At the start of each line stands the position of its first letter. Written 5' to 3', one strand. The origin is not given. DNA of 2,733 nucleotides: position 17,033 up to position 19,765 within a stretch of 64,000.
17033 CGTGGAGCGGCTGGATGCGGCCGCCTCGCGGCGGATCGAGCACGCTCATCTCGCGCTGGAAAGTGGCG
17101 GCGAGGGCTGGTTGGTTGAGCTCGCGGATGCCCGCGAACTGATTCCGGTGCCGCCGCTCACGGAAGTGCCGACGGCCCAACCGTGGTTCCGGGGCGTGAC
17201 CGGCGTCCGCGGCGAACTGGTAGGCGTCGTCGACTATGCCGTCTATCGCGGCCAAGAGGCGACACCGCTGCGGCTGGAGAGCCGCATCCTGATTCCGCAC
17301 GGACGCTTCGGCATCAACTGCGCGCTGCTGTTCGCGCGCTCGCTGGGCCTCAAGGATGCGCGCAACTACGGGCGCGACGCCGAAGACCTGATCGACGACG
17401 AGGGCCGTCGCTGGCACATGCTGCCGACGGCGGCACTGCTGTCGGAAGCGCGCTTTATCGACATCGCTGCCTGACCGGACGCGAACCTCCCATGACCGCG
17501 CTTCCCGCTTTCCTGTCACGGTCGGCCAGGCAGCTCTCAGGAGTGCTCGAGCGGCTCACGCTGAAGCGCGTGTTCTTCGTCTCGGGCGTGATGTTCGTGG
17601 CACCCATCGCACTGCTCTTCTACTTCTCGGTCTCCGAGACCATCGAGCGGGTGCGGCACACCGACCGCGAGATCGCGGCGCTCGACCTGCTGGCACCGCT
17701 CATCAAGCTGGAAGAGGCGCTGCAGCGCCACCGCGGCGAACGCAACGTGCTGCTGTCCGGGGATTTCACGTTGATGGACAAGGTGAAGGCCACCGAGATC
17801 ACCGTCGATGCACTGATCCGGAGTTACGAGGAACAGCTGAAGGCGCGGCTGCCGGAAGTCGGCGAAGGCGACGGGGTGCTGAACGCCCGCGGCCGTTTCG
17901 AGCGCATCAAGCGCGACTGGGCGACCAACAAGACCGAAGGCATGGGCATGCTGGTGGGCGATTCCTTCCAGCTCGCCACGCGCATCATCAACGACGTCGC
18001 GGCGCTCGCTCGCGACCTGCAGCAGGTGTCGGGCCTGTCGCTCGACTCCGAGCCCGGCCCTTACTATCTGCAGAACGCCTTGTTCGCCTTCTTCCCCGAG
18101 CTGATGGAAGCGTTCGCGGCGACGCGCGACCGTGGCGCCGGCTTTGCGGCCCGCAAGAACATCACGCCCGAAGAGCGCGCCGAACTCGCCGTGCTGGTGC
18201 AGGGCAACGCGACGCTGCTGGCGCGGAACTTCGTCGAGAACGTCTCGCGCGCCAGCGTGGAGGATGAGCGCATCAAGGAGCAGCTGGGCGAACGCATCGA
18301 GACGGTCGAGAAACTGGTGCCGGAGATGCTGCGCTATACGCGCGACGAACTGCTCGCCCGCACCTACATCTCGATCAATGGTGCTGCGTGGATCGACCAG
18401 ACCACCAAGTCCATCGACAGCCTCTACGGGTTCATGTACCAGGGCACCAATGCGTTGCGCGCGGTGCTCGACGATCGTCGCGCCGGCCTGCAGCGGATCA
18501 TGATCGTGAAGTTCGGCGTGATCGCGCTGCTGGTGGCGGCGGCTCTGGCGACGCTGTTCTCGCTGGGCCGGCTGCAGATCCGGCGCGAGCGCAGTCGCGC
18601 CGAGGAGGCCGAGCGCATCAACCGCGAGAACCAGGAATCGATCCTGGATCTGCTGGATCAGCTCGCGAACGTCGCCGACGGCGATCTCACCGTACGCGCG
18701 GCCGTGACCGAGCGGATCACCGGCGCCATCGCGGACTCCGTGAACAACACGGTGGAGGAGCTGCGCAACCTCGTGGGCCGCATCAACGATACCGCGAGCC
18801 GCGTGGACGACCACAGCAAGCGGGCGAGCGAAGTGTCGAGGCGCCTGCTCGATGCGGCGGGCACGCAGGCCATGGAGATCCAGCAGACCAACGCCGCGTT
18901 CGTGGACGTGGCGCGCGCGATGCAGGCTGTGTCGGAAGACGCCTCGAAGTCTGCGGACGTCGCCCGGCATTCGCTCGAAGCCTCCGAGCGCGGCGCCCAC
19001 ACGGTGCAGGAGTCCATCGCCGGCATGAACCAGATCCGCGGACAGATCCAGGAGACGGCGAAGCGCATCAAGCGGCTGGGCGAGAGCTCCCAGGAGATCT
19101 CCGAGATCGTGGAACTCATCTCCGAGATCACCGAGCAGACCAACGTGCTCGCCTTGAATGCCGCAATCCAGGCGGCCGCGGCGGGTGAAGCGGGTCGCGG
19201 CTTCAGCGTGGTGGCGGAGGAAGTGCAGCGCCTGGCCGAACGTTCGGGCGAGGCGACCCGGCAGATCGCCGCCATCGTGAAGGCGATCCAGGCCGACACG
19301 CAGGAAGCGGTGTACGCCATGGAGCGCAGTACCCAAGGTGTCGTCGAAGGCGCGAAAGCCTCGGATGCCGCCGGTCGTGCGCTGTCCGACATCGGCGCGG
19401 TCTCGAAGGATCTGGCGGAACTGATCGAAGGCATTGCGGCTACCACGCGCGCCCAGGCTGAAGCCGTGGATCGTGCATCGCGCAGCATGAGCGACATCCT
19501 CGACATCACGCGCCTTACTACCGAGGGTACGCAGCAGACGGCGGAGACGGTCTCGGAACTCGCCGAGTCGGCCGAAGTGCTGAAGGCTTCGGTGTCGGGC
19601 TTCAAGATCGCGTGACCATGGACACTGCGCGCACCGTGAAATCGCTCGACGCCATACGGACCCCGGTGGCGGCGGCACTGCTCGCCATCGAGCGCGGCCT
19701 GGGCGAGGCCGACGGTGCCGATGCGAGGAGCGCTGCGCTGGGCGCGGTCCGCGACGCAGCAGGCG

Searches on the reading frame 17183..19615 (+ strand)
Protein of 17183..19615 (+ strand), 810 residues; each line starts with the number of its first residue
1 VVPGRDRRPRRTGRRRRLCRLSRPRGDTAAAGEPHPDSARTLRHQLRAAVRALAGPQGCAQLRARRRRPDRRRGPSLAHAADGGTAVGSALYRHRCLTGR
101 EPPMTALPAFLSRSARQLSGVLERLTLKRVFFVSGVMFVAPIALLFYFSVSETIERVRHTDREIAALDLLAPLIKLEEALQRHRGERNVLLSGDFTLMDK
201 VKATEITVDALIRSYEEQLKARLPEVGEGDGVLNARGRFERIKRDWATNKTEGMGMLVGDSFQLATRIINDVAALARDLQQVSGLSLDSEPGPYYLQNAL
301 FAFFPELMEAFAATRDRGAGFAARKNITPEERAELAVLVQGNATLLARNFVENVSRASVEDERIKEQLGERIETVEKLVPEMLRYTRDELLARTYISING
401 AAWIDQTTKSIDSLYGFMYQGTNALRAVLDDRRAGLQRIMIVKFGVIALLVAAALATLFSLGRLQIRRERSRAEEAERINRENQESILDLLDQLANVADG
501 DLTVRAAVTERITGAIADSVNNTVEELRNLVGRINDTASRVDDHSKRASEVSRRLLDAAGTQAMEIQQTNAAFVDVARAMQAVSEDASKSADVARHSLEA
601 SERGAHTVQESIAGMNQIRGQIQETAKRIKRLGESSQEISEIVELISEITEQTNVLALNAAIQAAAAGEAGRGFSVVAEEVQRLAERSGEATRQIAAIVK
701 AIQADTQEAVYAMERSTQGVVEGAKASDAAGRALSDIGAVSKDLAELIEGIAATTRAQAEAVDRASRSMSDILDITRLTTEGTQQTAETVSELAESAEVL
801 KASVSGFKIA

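Call 5: search_protein_families(library=pfam, proteins=[window:17183-19615:+], max_evalue=0.01)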
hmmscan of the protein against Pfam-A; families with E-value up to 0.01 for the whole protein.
window:17183-19615:+ (810 aa): 1 family
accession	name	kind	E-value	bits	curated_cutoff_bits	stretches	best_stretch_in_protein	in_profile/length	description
PF00015.26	MCPsignal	-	5.5e-38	130.9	34.6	1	592-775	2-171/172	Methyl-accepting chemotaxis protein (MCP) signalling domain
